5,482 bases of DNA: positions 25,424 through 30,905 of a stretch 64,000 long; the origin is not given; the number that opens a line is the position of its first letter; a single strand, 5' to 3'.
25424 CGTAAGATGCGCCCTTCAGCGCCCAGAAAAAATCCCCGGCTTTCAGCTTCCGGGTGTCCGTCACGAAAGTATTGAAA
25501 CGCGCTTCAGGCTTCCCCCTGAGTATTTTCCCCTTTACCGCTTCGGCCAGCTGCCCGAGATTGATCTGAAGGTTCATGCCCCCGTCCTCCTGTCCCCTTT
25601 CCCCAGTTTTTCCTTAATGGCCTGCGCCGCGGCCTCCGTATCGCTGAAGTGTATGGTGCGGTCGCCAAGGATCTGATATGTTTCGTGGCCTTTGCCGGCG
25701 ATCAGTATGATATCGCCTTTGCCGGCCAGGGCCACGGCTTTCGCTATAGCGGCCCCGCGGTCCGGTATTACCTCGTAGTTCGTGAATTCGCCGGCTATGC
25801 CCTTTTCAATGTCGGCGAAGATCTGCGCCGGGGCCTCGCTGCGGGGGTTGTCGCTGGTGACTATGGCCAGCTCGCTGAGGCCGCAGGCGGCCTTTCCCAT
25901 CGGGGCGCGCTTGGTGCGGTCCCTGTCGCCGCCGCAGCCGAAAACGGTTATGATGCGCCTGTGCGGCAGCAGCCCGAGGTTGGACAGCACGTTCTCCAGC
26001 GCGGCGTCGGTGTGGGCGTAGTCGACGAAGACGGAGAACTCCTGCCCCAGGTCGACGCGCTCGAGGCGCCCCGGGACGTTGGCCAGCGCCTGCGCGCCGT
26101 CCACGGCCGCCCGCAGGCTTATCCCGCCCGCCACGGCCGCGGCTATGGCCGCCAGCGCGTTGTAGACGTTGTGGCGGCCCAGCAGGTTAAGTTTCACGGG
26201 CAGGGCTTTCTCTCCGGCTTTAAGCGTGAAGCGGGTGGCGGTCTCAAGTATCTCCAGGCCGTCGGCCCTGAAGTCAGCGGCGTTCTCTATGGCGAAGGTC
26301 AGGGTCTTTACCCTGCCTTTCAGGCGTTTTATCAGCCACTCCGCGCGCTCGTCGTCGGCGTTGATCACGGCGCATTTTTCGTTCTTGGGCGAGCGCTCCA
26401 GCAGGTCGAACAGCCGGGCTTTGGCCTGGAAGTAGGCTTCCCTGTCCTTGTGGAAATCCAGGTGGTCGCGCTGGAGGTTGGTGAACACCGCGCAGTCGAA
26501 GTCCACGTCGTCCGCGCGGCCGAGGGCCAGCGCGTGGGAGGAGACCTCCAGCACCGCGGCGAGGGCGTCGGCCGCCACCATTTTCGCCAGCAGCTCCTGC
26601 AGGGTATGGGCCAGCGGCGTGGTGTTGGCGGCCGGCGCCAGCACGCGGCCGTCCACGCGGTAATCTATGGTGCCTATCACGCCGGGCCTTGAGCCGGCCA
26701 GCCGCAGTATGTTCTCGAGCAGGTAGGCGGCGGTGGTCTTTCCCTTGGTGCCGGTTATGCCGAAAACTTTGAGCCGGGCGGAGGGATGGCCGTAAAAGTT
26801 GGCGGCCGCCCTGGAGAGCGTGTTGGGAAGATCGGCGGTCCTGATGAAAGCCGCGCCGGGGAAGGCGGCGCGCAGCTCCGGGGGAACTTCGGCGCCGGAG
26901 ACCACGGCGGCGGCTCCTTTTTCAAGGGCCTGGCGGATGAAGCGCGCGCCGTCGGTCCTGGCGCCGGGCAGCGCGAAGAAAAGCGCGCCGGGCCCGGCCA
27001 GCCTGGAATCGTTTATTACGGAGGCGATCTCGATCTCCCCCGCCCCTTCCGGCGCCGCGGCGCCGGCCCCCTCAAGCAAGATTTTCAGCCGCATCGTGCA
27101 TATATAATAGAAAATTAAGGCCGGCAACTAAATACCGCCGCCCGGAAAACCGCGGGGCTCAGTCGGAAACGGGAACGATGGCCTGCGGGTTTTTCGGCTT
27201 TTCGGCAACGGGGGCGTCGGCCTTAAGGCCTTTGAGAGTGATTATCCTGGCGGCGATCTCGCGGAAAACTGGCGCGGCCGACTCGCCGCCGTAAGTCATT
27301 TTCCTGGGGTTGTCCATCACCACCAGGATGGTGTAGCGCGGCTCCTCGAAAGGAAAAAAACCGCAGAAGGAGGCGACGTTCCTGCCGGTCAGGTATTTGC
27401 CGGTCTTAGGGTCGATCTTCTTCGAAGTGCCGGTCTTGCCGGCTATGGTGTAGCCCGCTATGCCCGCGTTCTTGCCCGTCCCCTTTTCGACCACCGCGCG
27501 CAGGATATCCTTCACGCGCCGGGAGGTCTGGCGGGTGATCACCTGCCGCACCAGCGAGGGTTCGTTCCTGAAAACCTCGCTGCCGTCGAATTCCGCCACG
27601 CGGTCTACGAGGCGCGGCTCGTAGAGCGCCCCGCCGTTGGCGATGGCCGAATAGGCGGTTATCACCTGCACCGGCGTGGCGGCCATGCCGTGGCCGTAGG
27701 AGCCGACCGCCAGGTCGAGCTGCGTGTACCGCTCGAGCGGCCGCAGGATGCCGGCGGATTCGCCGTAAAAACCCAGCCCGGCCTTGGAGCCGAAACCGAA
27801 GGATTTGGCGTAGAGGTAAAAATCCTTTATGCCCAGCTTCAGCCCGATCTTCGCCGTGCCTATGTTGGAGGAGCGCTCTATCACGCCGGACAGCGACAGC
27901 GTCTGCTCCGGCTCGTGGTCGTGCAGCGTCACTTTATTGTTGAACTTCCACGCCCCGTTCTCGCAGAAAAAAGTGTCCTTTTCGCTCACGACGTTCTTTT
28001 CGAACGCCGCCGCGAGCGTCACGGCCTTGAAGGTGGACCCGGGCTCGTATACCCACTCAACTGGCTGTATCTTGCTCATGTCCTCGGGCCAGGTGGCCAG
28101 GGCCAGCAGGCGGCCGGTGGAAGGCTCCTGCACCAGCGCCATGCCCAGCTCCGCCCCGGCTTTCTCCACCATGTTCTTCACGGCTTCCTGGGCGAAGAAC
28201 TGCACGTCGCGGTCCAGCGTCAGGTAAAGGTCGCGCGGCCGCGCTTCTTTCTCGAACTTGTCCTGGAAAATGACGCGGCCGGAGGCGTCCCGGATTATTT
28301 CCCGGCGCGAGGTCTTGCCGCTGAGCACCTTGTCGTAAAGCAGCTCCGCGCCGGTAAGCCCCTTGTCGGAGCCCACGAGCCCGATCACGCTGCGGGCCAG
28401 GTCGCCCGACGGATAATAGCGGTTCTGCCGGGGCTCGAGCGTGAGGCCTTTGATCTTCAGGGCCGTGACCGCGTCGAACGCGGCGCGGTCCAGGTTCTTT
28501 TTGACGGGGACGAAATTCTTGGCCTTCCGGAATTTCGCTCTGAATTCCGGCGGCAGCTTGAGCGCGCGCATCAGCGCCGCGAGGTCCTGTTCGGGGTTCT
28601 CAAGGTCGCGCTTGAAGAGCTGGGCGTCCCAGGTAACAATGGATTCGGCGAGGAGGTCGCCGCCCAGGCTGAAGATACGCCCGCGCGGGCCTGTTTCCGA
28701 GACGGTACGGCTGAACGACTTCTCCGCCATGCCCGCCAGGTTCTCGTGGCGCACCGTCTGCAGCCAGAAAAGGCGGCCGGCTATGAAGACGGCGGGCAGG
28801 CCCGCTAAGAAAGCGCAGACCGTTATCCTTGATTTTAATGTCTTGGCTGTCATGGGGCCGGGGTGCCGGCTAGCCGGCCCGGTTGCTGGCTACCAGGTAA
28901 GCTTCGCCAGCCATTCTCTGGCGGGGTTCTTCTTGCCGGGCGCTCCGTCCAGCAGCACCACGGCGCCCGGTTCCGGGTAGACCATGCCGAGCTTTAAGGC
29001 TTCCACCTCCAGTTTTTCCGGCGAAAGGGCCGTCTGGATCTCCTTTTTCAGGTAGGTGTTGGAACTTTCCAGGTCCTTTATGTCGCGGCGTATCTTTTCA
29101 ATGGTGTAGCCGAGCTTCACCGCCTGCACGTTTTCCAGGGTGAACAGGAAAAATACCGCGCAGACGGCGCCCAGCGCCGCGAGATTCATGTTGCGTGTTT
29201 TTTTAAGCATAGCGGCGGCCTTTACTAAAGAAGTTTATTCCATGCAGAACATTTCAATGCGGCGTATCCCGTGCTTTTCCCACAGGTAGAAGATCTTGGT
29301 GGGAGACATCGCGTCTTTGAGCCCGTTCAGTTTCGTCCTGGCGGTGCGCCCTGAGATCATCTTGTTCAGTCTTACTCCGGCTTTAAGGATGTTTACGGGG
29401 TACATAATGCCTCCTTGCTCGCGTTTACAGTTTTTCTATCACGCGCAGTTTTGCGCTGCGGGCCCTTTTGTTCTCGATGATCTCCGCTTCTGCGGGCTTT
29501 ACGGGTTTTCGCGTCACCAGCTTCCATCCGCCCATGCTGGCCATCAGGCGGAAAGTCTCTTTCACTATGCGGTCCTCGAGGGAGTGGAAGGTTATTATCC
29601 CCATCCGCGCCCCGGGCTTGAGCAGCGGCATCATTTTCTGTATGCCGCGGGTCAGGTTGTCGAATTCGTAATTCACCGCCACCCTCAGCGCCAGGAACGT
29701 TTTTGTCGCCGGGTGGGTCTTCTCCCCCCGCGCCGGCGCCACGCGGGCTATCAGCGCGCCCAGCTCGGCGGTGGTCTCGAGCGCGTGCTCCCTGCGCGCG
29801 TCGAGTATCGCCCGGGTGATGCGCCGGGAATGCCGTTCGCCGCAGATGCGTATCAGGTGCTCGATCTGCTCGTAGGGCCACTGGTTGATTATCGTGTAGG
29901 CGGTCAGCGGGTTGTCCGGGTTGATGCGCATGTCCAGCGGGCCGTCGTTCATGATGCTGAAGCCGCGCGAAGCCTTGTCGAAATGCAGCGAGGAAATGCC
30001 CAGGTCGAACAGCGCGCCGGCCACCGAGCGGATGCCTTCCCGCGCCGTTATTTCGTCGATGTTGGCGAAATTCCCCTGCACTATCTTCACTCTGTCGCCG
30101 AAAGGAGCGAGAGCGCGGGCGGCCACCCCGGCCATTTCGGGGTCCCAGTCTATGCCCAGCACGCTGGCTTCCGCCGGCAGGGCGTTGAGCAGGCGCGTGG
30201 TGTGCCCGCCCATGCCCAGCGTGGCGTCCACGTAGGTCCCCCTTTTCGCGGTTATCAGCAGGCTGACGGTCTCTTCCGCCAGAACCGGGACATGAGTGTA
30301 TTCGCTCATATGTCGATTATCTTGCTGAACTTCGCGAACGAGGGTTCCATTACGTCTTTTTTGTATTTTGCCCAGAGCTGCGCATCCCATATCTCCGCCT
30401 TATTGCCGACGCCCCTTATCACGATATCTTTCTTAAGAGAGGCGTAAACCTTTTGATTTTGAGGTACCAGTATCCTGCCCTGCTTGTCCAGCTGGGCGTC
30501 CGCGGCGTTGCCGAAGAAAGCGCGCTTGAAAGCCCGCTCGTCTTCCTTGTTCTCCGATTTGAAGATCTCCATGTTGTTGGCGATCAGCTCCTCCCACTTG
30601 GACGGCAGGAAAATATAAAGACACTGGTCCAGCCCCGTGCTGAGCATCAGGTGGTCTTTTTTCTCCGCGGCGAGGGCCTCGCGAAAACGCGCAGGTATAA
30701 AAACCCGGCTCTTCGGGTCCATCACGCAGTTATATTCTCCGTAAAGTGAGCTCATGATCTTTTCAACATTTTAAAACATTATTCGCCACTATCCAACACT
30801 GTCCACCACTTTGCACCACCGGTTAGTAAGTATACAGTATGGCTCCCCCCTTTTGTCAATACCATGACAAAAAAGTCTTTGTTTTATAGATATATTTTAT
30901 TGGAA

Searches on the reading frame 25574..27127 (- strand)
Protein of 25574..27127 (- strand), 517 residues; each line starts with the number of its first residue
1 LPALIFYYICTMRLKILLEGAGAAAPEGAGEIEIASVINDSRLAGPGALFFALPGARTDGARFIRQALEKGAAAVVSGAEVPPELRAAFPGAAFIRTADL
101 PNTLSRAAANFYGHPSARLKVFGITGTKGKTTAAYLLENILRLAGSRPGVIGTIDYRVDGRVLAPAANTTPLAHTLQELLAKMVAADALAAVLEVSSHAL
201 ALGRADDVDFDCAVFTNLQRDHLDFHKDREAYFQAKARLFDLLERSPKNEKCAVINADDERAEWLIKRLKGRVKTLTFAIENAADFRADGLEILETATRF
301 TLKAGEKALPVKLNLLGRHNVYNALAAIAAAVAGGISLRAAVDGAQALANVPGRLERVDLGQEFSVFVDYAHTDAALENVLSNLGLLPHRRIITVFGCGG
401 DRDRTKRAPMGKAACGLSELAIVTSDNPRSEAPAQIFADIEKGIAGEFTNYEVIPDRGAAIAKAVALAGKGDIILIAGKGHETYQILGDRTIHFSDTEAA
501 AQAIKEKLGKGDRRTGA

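Call 4: search_protein_families(library=pfam, proteins=[window:25574-27127:-])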
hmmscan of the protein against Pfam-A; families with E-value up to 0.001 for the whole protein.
window:25574-27127:- (517 aa): 3 families
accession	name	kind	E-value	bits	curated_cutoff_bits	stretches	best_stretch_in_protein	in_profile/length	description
PF08245.18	Mur_ligase_M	-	3e-53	181.2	24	1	124-331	1-200/200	Mur ligase middle domain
PF02875.26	Mur_ligase_C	-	7.7e-33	114.5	28.4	1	353-480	1-127/127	Mur ligase, glutamate ligase domain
PF01225.30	Mur_ligase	-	6.7e-09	36.4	21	1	34-112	2-95/95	Mur ligase family, catalytic domain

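Call 5: search_protein_families(library=ncbifam, proteins=[window:25574-27127:-])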
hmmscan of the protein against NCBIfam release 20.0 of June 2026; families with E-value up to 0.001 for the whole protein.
window:25574-27127:- (517 aa): 29 families (the best 25 are shown)
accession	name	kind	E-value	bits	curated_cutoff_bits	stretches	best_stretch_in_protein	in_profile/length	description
NF001126.0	PRK00139.1-4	equivalog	3.8e-157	523.7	373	1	12-507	1-485/486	UDP-N-acetylmuramoyl-L-alanyl-D-glutamate--2,6-diaminopimelate ligase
NF008896.0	PRK11929.1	equivalog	5.5e-151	504.4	1023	1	34-509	29-503/965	bifunctional UDP-N-acetylmuramoyl-L-alanyl-D-glutamate--2,6-diaminopimelate ligase MurE/UDP-N-acetylmuramoyl-tripeptide--D-alanyl-D-alanine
NF001124.0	PRK00139.1-2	equivalog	8.6e-150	499.8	476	1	26-508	20-496/500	UDP-N-acetylmuramoyl-L-alanyl-D-glutamate--2,6-diaminopimelate ligase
TIGR01085.1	murE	subfamily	5.6e-149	497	257.3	1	32-504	2-471/472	UDP-N-acetylmuramyl-tripeptide synthetase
NF001123.0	PRK00139.1-1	equivalog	9.5e-119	397.2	586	1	29-505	15-490/493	UDP-N-acetylmuramoyl-L-alanyl-D-glutamate--2,6-diaminopimelate ligase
NF010628.0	PRK14022.1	equivalog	3.4e-90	303.1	536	1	31-502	32-478/483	UDP-N-acetylmuramoyl-L-alanyl-D-glutamate--L-lysine ligase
NF001130.0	PRK00139.2-4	equivalog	1.1e-55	189.3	715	1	29-505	26-512/516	UDP-N-acetylmuramoyl-L-alanyl-D-glutamate--2,6-diaminopimelate ligase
NF001129.0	PRK00139.2-3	equivalog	1.2e-48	165.9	762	1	31-494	38-504/517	UDP-N-acetylmuramoyl-L-alanyl-D-glutamate--2,6-diaminopimelate ligase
NF001131.0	PRK00139.2-5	equivalog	7.3e-44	150.4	1000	1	87-501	80-480/483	UDP-N-acetylmuramoyl-L-alanyl-D-glutamate--2,6-diaminopimelate ligase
TIGR01143.1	murF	subfamily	1.5e-43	149.3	288.6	1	40-397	2-332/418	UDP-N-acetylmuramoyl-tripeptide--D-alanyl-D-alanine ligase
NF001127.0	PRK00139.2-1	equivalog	1.2e-39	136.5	997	1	34-507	31-514/520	UDP-N-acetylmuramoyl-L-alanyl-D-glutamate--2,6-diaminopimelate ligase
TIGR02068.2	cya_phycin_syn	equivalog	5.6e-34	117.3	850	1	116-478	476-848/862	cyanophycin synthetase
NF010623.0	PRK14016.1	subfamily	1.6e-31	109.3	877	1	116-477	477-849/871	cyanophycin synthetase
NF053645.1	pMurC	equivalog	2.3e-30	105.8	560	2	292-399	292-399/492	pseudomurein biosynthesis peptide ligase pMurC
NF008041.0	PRK10773.1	equivalog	1.8e-28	99.5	551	1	29-369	19-332/453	UDP-N-acetylmuramoyl-tripeptide--D-alanyl-D-alanine ligase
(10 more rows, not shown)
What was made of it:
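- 25574..27127 (-): murE. NF001126, 523.7 bits (call 5)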

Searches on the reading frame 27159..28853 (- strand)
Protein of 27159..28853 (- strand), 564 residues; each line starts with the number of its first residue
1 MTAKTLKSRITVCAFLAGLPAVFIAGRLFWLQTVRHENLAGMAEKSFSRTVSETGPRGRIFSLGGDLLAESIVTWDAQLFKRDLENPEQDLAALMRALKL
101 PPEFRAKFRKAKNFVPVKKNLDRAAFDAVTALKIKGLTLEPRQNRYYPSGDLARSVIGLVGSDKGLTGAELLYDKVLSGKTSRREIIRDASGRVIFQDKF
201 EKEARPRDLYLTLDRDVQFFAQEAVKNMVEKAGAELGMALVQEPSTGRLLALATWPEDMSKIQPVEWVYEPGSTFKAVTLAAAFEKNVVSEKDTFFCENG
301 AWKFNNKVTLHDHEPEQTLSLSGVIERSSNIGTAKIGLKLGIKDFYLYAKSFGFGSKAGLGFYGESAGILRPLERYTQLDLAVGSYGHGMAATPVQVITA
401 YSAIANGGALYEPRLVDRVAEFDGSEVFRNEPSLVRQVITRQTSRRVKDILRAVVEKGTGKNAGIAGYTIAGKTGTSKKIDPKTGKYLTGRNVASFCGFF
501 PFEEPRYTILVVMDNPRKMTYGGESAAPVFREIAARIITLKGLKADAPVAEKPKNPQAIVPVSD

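Call 5: search_protein_families(library=ncbifam, proteins=[window:27159-28853:-])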
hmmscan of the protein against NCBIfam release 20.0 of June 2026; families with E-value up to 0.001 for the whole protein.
window:27159-28853:- (564 aa): 24 families
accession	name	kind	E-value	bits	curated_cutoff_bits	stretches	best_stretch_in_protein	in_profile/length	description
TIGR02214.1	spoVD_pbp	equivalog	1.6e-109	367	688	1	22-554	14-571/636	stage V sporulation protein D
TIGR03423.1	pbp2_mrdA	equivalog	5.8e-78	262.9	455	2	267-538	303-591/593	penicillin-binding protein 2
NF053573.1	PBP2_PenA_Neis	exception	5.2e-72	243.2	1105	1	7-544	25-567/572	peptidoglycan D,D-transpeptidase PBP2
NF011685.0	PRK15105.1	subfamily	1.1e-58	199.3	737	1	19-549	33-569/588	peptidoglycan glycosyltransferase FtsI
NF038271.1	strep_PBP2X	exception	9.1e-38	129.9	1050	1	127-520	165-597/750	penicillin-binding protein PBP2X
TIGR02074.1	PBP_1a_fam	subfamily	9.2e-33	113.8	508.75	1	208-537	225-532/535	PBP1A family penicillin-binding protein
NF051842.1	PBP4_5_Efaec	equivalog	1.5e-28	99.6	700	2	269-520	410-652/668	penicillin-binding protein PBP4(5)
NF008061.0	PRK10795.1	equivalog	4.6e-24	84.9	962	3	267-538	325-613/634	peptidoglycan DD-transpeptidase MrdA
NF038278.1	strep_PBP2B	exception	4.3e-20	71.7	975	2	170-340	268-453/678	penicillin-binding protein PBP2B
NF051885.1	tranpepglycosPbpC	equivalog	1.9e-17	63.1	900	1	207-479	292-546/632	multimodular transpeptidase-transglycosylase PbpC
NF000237.1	MECA_PBP2A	equivalog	9.4e-14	50.6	750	1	270-497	400-618/668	PBP2a family beta-lactam-resistant peptidoglycan transpeptidase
NF038272.1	strep_PBP1A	exception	2.7e-13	49.1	1075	1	392-487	476-569/658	penicillin-binding protein PBP1A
NF038276.1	strep_PBP2A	exception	1e-12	47.2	1100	1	377-478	483-580/716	penicillin-binding protein PBP2A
NF000409.1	MECA_pure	exception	5.1e-12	45.1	1490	1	270-498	400-619/668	PBP2a family beta-lactam-resistant peptidoglycan transpeptidase MecA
NF000408.1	MECA2_pure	exception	1.2e-11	43.5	1525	1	270-497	400-618/668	PBP2a family beta-lactam-resistant peptidoglycan transpeptidase MecA2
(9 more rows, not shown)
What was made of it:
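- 27159..28853 (-): ftsI (class B PBP). PBP family hits (call 5).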

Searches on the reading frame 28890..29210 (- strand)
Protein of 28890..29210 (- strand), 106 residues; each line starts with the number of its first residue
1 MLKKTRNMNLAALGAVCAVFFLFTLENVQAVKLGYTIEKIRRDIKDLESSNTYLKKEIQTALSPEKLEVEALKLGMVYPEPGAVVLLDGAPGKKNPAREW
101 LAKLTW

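Call 5: search_protein_families(library=ncbifam, proteins=[window:28890-29210:-])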
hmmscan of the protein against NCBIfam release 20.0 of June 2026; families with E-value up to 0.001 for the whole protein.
window:28890-29210:- (106 aa): 2 families
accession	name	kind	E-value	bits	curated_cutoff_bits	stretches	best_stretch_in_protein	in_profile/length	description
NF053549.1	FtsL_Actino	equivalog_domain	3.4e-09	36.4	55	1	13-85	9-80/83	cell division protein FtsL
TIGR02209.1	ftsL_broad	equivalog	2.1e-05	24.4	42.45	1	9-85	5-82/85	cell division protein FtsL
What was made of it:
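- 28890..29210 (-): ftsL. Weak NCBIfam FtsL hits below cutoff (call 5).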

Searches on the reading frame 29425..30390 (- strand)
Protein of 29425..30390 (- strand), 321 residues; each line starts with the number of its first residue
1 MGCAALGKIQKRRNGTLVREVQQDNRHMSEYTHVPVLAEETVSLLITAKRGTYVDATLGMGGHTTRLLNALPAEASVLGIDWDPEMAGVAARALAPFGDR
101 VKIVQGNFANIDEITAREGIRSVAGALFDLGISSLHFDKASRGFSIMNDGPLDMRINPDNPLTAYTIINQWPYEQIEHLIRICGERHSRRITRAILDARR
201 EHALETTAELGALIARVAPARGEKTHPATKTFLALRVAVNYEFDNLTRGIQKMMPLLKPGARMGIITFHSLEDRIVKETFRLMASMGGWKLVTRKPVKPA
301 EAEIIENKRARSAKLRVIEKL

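Call 5: search_protein_families(library=ncbifam, proteins=[window:29425-30390:-])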
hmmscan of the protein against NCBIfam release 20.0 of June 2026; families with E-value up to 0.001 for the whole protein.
window:29425-30390:- (321 aa): 2 families
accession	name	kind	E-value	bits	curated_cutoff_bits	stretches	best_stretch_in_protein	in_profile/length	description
TIGR00006.1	TIGR00006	equivalog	1.6e-82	277.4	154.3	1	28-320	2-309/310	16S rRNA (cytosine(1402)-N(4))-methyltransferase RsmH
NF053511.1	tRNA_U34_MnmM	equivalog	0.00017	21.2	135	1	48-131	16-97/183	tRNA 5-(aminomethyl)-2-thiouridylate-methyltransferase MnmM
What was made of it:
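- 29425..30390 (-): rsmH. This is the longest ORF; the true start may be near 30309, as in relatives. TIGR00006, 277 bits (call 5).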

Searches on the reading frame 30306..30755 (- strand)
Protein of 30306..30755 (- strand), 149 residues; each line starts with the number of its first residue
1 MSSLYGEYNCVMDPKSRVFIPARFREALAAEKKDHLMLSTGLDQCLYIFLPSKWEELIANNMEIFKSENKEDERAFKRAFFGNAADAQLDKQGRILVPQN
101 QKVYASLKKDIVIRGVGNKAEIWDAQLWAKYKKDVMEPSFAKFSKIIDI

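Call 5: search_protein_families(library=ncbifam, proteins=[window:30306-30755:-])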
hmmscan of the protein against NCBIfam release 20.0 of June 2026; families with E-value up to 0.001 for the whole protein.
window:30306-30755:- (149 aa): 6 families
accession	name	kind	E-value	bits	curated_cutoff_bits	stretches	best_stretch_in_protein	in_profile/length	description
TIGR00242.1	TIGR00242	equivalog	9.2e-31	106.7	98.35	1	4-135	2-128/144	division/cell wall cluster transcriptional repressor MraZ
NF001482.0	PRK00326.3-4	equivalog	3.3e-23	82.2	168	1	6-135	4-144/160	division/cell wall cluster transcriptional repressor MraZ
NF001476.0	PRK00326.2-2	equivalog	8.7e-22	77.5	162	1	2-143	3-155/163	division/cell wall cluster transcriptional repressor MraZ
NF001483.0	PRK00326.3-5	equivalog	9.3e-16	58.4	239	1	6-128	5-127/155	division/cell wall cluster transcriptional repressor MraZ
NF001477.0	PRK00326.2-4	equivalog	1.1e-13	51.4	162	1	1-135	1-134/155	division/cell wall cluster transcriptional repressor MraZ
NF001475.0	PRK00326.2-1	equivalog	5.4e-11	42.6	257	1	6-134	6-133/149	division/cell wall cluster transcriptional repressor MraZ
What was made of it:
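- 30306..30755 (-): mraZ, first gene of the upstream dcw half. NCBIfam TIGR00242, 106.7 bits, above cutoff (call 5)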
